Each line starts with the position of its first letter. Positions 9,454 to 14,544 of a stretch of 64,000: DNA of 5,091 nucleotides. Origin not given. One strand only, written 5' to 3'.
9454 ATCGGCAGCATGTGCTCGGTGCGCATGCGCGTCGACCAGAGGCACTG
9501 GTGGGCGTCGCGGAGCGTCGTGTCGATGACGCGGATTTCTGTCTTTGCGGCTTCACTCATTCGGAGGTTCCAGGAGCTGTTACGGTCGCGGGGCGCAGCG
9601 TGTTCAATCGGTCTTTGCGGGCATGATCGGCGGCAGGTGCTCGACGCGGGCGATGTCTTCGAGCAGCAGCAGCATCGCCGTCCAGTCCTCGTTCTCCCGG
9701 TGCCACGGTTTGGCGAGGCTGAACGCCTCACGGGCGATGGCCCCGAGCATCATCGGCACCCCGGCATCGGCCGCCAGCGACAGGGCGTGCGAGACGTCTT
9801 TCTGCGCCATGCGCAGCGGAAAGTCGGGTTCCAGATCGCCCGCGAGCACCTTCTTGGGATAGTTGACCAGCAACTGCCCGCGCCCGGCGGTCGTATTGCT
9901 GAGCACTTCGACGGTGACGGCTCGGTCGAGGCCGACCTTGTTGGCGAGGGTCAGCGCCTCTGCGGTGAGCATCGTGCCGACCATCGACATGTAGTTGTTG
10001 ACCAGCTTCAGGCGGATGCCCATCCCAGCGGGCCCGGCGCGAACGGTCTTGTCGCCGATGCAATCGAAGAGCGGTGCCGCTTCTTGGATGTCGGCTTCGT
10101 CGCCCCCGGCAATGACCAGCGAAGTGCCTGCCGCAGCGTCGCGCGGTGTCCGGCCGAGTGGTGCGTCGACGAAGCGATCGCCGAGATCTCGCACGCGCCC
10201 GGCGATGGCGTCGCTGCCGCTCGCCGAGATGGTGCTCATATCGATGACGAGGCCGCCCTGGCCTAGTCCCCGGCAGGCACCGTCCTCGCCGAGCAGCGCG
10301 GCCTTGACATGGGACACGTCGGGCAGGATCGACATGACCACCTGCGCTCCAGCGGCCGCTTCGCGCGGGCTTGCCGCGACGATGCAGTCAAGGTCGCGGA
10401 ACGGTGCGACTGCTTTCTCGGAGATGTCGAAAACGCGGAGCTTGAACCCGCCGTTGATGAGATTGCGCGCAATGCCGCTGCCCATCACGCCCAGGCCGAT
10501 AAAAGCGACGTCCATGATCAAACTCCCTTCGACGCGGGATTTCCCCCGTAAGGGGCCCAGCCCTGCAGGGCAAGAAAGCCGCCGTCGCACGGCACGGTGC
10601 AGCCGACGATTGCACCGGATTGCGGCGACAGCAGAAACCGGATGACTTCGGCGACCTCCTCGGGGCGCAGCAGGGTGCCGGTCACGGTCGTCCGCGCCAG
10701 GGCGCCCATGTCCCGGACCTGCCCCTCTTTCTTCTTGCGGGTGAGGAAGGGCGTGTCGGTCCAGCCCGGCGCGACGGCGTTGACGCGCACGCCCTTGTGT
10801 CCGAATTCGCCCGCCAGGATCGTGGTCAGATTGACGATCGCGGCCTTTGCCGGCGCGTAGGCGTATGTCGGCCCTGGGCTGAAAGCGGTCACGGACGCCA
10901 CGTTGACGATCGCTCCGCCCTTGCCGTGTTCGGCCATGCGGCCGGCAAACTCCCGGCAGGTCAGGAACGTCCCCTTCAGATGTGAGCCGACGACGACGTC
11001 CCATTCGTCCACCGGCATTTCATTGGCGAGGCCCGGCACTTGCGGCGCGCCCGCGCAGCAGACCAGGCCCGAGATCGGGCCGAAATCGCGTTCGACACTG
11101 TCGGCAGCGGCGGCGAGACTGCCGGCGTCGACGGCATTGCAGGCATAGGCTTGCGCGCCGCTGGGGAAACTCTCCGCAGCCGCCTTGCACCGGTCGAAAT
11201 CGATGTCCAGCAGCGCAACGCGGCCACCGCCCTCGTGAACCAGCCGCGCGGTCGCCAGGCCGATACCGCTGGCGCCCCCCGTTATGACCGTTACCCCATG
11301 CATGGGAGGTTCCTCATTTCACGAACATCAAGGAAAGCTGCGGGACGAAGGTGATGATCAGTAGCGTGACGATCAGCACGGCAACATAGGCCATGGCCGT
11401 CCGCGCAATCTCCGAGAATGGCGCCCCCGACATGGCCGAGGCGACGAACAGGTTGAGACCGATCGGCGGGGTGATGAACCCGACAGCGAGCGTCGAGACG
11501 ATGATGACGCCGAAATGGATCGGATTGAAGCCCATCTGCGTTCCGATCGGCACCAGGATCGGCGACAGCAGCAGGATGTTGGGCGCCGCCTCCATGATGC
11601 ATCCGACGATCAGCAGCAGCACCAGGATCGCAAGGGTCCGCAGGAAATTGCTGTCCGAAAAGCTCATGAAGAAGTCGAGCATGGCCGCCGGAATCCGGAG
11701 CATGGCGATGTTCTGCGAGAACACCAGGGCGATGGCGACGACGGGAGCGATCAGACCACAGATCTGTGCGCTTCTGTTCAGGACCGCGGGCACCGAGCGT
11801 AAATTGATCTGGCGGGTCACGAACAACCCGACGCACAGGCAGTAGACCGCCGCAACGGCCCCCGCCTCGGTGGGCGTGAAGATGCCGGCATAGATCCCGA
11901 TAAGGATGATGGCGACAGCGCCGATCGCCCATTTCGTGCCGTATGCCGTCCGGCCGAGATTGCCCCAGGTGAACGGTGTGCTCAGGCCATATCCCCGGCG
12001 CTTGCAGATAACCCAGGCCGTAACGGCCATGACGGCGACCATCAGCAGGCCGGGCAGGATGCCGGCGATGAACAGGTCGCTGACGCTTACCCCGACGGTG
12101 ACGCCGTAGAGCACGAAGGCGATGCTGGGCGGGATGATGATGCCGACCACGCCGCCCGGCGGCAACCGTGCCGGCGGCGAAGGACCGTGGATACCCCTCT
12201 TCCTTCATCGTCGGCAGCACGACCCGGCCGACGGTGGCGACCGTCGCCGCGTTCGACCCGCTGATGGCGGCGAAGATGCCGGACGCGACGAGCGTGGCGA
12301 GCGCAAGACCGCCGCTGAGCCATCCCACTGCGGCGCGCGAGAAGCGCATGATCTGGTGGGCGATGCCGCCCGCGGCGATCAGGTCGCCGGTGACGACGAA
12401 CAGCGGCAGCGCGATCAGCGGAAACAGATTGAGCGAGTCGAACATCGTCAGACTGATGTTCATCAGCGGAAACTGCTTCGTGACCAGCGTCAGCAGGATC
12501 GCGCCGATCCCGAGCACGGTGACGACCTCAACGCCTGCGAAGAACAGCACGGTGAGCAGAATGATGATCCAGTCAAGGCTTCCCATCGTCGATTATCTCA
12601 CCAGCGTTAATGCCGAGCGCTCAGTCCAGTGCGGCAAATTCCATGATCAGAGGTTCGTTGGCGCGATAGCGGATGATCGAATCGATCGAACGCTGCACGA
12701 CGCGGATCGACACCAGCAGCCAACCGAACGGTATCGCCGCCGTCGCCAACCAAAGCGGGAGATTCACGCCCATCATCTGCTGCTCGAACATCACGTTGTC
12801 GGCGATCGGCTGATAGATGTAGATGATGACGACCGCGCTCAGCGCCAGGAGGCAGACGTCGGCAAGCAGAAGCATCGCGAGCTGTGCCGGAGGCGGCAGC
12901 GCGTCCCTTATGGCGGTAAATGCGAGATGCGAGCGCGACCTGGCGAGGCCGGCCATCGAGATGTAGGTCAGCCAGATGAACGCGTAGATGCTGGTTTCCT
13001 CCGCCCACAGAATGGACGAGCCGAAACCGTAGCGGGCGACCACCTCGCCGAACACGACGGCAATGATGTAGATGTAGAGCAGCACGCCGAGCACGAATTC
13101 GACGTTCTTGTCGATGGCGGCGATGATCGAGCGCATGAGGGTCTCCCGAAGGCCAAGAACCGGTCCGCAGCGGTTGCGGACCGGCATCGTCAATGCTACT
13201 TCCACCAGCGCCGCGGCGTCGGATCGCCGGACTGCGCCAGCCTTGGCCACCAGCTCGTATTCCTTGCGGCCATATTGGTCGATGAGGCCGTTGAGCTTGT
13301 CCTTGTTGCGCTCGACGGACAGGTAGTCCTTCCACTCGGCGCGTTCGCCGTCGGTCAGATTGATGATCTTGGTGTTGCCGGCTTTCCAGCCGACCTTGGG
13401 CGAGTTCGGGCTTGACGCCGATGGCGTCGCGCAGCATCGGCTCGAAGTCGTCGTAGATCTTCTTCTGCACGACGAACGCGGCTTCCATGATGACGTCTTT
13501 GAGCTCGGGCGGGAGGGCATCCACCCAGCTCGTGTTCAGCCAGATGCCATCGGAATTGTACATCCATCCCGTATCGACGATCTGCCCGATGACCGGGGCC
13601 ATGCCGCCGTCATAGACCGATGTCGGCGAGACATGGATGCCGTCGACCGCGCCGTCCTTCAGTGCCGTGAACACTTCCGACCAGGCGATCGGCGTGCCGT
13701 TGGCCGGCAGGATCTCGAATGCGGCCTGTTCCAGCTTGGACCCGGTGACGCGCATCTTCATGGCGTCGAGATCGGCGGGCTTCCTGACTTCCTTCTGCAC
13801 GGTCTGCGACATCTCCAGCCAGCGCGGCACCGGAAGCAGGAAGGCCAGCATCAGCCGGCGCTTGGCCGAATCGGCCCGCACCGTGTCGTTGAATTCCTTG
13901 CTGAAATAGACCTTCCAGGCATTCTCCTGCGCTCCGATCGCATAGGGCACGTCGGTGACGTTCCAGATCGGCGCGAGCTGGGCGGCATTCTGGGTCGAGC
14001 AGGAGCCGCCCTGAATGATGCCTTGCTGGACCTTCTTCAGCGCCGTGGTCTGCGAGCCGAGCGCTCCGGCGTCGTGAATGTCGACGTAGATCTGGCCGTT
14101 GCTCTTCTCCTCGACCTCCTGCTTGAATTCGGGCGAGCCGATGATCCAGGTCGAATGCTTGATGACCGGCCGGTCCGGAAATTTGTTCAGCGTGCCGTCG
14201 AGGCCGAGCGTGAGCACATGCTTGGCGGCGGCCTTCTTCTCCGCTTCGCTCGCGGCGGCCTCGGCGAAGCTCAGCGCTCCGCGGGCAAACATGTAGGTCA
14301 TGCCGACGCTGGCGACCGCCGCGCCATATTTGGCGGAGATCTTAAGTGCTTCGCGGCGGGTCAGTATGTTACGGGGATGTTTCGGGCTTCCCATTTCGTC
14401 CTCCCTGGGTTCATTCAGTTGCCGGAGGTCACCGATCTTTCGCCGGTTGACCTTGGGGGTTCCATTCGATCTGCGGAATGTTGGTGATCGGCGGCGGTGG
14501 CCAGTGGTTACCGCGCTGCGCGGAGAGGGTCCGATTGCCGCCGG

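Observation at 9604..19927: Sulfatase plus FGE plus HisD-family (HpsN-like) dehydrogenase plus TRAP transporter operon: candidate pathway for a sulfated/sulfonated C3-C4 compound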

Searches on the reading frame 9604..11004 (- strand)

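Call 3: search_protein_families(library=pfam, proteins=[window:9604-11004:-])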
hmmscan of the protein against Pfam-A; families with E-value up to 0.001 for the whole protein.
window:9604-11004:- (466 aa): 3 families
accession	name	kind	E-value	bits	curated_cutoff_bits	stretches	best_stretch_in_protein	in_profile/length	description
PF03446.21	NAD_binding_2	-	1.4e-35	123.1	21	1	165-321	1-157/161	NAD binding domain of 6-phosphogluconate dehydrogenase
PF14833.11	NAD_binding_11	-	5.3e-24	85.2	30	1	327-447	1-121/122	NAD-binding of NADP-dependent 3-hydroxyisobutyrate dehydrogenase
PF02737.24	3HCDH_N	-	6.1e-05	23.4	22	1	166-200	2-36/180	3-hydroxyacyl-CoA dehydrogenase, NAD binding domain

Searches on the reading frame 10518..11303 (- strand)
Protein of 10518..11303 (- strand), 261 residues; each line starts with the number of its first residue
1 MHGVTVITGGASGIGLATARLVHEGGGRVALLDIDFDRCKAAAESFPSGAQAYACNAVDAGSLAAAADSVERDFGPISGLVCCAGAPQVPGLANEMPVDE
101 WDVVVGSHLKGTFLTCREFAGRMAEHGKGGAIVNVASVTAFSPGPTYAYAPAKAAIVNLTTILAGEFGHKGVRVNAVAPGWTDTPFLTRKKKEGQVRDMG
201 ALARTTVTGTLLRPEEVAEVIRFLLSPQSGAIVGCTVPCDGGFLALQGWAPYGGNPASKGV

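Call 3: search_protein_families(library=pfam, proteins=[window:10518-11303:-])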
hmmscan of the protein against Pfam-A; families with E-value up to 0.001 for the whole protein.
window:10518-11303:- (261 aa): 3 families
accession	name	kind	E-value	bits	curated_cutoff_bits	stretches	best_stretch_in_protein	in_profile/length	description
PF13561.12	adh_short_C2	-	3.2e-47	161.5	27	1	11-243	3-235/236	Enoyl-(Acyl carrier protein) reductase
PF00106.31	adh_short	-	4.1e-38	131.3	26.6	1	4-191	2-191/195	short chain dehydrogenase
PF08659.16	KR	-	3.5e-07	30.8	22.6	1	3-113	1-117/180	KR domain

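Call 6: search_protein_families(library=ncbifam, proteins=[window:10518-11303:-], max_evalue=0.00001)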
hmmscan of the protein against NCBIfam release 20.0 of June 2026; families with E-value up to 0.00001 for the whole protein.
window:10518-11303:- (261 aa): 209 families (the best 25 are shown)
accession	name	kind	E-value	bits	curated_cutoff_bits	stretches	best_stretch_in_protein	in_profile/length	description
NF005067.0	PRK06484.1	equivalog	1.4e-46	159.1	713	1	4-248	11-256/524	short chain dehydrogenase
NF005559.1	PRK07231.1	subfamily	8.7e-45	153.1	215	1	4-244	6-248/249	glucose 1-dehydrogenase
NF004791.0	PRK06138.1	equivalog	3.6e-44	151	312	1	4-245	7-251/252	SDR family oxidoreductase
NF053701.1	CsHdxCHCADhChcB2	equivalog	2.3e-43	148.5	350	1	3-245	4-244/245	cis-4-hydroxycyclohexanecarboxylate dehydrogenase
NF009466.0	PRK12826.1-2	subfamily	4.1e-43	147.6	222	1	4-243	5-244/248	3-oxoacyl-ACP reductase FabG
NF004198.0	PRK05653.1-3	equivalog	9.6e-42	143.1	296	1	5-243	10-246/248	3-oxoacyl-ACP reductase FabG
NF052558.1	MBtsdlDhBudC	equivalog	3.1e-41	141.6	270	1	4-248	5-246/250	meso-2,3-butanediol dehydrogenase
NF005309.0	PRK06841.1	subfamily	6.6e-41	140.5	286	1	4-243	17-252/255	GolD/DthD family dehydrogenase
TIGR01830.1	3oxo_ACP_reduc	equivalog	1.1e-36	126.8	297.75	1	6-243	2-238/239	3-oxoacyl-[acyl-carrier-protein] reductase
NF009093.0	PRK12429.1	subfamily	1.1e-36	126.5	258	1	4-245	7-258/259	3-hydroxybutyrate dehydrogenase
NF047923.1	pyridox_DH_SDR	equivalog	3.1e-36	125.1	325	1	4-243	5-240/243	pyridoxal 4-dehydrogenase, SDR-type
NF006132.0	PRK08277.1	subfamily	7e-36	124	281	1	4-248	12-279/280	D-mannonate oxidoreductase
NF006366.0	PRK08589.1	equivalog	9.4e-36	123.5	386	1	4-246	8-255/272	SDR family oxidoreductase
NF006070.0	PRK08213.1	subfamily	1.6e-35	122.9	279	1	4-244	14-257/259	gluconate 5-dehydrogenase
NF006121.0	PRK08265.1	subfamily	1.6e-35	122.9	294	1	4-246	9-248/263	short chain dehydrogenase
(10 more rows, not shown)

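Call 71: search_solved_structures(query=window:10518-11303:-, max_evalue=1e-30)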
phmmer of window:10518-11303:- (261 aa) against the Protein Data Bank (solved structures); distinct sequences matched with E-value up to 1e-30: 2.
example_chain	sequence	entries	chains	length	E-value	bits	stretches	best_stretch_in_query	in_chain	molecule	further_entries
5jla_A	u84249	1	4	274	2.3e-46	161.8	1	4-255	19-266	Putative short-chain dehydrogenase/reductase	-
3gvc_A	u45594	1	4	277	5.3e-31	111.5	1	4-245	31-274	Probable short-chain type dehydrogenase/reductase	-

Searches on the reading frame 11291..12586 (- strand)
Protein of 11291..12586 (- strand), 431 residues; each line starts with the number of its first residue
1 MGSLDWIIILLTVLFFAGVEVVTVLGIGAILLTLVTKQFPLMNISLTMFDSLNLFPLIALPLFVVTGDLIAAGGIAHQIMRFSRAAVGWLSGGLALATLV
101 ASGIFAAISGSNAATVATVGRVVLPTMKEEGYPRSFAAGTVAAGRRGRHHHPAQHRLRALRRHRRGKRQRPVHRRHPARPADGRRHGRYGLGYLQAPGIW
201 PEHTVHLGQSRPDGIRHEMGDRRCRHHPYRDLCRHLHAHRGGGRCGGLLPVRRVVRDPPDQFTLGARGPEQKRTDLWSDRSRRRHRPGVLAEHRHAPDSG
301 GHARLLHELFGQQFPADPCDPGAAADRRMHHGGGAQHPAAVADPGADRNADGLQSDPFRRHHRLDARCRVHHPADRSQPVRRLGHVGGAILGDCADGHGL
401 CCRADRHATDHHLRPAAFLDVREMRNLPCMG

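Call 3: search_protein_families(library=pfam, proteins=[window:11291-12586:-])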
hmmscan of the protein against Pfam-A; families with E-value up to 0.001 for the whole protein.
window:11291-12586:- (431 aa): 1 family
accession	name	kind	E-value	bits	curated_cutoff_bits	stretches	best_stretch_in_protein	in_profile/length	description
PF06808.19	DctM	-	2.1e-29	103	23.8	1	9-144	2-139/413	Tripartite ATP-independent periplasmic transporter, DctM component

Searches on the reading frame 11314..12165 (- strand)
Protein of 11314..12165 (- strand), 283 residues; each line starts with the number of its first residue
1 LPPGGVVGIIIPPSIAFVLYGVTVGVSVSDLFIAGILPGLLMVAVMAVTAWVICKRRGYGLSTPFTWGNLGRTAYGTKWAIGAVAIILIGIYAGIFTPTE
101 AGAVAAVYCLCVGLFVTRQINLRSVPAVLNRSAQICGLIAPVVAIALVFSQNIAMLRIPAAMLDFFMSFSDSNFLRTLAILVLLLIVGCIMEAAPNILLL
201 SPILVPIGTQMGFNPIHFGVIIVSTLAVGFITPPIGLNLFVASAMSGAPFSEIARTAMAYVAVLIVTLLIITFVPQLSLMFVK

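Call 4: search_protein_families(library=pfam, proteins=[window:11314-12165:-], max_evalue=0.01)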
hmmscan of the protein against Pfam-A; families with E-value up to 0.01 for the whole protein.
window:11314-12165:- (283 aa): 1 family
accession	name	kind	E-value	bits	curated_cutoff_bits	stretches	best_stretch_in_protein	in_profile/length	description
PF06808.19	DctM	-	7.4e-66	223.1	23.8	1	4-277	139-413/413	Tripartite ATP-independent periplasmic transporter, DctM component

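Call 6: search_protein_families(library=ncbifam, proteins=[window:11314-12165:-], max_evalue=0.00001)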
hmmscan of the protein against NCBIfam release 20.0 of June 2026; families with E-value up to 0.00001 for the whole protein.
window:11314-12165:- (283 aa): 2 families
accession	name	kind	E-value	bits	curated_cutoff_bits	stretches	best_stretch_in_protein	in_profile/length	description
TIGR00786.1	dctM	subfamily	5.6e-73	246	268.45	1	4-281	127-404/405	TRAP transporter large permease subunit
NF011634.1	PRK15060.1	equivalog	1.9e-46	159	800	1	4-279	143-418/425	2,3-diketo-L-gulonate TRAP transporter large permease YiaN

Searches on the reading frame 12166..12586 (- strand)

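Call 6: search_protein_families(library=ncbifam, proteins=[window:12166-12586:-], max_evalue=0.00001)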
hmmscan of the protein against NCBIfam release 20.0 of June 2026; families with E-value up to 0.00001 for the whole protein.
window:12166-12586:- (140 aa): 3 families
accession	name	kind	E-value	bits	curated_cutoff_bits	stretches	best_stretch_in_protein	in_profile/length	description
TIGR00786.1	dctM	subfamily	6.5e-32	110.8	268.45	1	18-140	1-123/405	TRAP transporter large permease subunit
NF011634.1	PRK15060.1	equivalog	1.2e-13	50.9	800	1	17-139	16-138/425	2,3-diketo-L-gulonate TRAP transporter large permease YiaN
TIGR02123.1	TRAP_fused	subfamily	1.4e-13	50.4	320.65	1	60-139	171-250/615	TRAP transporter fused permease subunit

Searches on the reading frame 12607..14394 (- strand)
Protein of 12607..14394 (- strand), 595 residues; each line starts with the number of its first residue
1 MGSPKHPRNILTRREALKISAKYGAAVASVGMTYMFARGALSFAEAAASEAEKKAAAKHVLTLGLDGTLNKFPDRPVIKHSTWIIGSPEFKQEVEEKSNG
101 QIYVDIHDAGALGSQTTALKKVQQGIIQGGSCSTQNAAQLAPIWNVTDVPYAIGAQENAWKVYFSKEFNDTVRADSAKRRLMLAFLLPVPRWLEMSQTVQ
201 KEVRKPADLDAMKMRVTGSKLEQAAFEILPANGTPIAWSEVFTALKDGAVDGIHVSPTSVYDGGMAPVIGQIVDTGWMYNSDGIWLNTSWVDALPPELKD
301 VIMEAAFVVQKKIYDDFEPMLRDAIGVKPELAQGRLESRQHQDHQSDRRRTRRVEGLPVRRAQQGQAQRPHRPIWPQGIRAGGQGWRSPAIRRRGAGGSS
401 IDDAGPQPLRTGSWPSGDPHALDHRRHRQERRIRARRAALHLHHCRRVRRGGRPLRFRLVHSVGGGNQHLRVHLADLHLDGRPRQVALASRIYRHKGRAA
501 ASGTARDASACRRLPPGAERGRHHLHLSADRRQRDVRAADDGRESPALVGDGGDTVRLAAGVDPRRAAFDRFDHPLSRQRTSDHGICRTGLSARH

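Call 3: search_protein_families(library=pfam, proteins=[window:12607-14394:-])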
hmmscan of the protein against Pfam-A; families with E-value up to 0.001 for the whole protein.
window:12607-14394:- (595 aa): 1 family
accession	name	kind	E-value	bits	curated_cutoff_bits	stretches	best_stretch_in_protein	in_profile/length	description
PF03480.18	DctP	-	8.9e-42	143.8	23.4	1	81-318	9-243/286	Bacterial extracellular solute-binding protein, family 7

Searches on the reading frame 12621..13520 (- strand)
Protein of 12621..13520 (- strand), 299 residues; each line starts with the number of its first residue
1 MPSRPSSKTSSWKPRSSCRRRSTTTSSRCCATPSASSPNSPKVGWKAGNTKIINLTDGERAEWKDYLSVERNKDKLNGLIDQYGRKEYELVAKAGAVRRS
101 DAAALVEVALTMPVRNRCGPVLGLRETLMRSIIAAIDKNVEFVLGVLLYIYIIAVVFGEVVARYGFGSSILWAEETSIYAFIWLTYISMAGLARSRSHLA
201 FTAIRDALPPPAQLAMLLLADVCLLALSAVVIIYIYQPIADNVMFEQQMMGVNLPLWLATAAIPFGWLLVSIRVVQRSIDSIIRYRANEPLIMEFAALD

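Call 4: search_protein_families(library=pfam, proteins=[window:12621-13520:-], max_evalue=0.01)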
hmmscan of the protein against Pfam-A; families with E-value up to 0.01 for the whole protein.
window:12621-13520:- (299 aa): 1 family
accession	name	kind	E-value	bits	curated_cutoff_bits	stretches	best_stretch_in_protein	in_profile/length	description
PF04290.18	DctQ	-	1.4e-23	83.7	28.3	1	152-281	1-129/132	Tripartite ATP-independent periplasmic transporters, DctQ component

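Call 6: search_protein_families(library=ncbifam, proteins=[window:12621-13350:-], max_evalue=0.00001)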
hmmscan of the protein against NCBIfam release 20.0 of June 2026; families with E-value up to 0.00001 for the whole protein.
window:12621-13350:- (243 aa): 0 families

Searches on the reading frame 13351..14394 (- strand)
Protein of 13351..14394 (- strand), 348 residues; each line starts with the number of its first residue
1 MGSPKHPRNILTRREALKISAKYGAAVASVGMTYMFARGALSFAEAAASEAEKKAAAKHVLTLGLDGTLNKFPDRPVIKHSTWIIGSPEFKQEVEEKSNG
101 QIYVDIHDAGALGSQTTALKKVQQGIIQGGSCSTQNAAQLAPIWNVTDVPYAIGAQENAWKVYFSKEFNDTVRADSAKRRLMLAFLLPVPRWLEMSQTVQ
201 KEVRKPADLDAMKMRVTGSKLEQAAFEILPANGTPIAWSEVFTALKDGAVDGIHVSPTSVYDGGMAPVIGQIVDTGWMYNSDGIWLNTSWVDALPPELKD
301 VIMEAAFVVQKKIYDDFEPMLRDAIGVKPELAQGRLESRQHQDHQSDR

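Call 6: search_protein_families(library=ncbifam, proteins=[window:13351-14394:-], max_evalue=0.00001)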
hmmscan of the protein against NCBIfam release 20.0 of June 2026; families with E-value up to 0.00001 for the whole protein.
window:13351-14394:- (348 aa): 2 families
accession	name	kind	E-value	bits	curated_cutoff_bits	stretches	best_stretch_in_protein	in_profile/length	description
NF037995.1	TRAP_S1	subfamily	8.8e-34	117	50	1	80-323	9-248/271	TRAP transporter substrate-binding protein DctP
TIGR00787.1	dctP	subfamily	9.4e-31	107.2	175.05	1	88-312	16-237/257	DctP family TRAP transporter solute-binding subunit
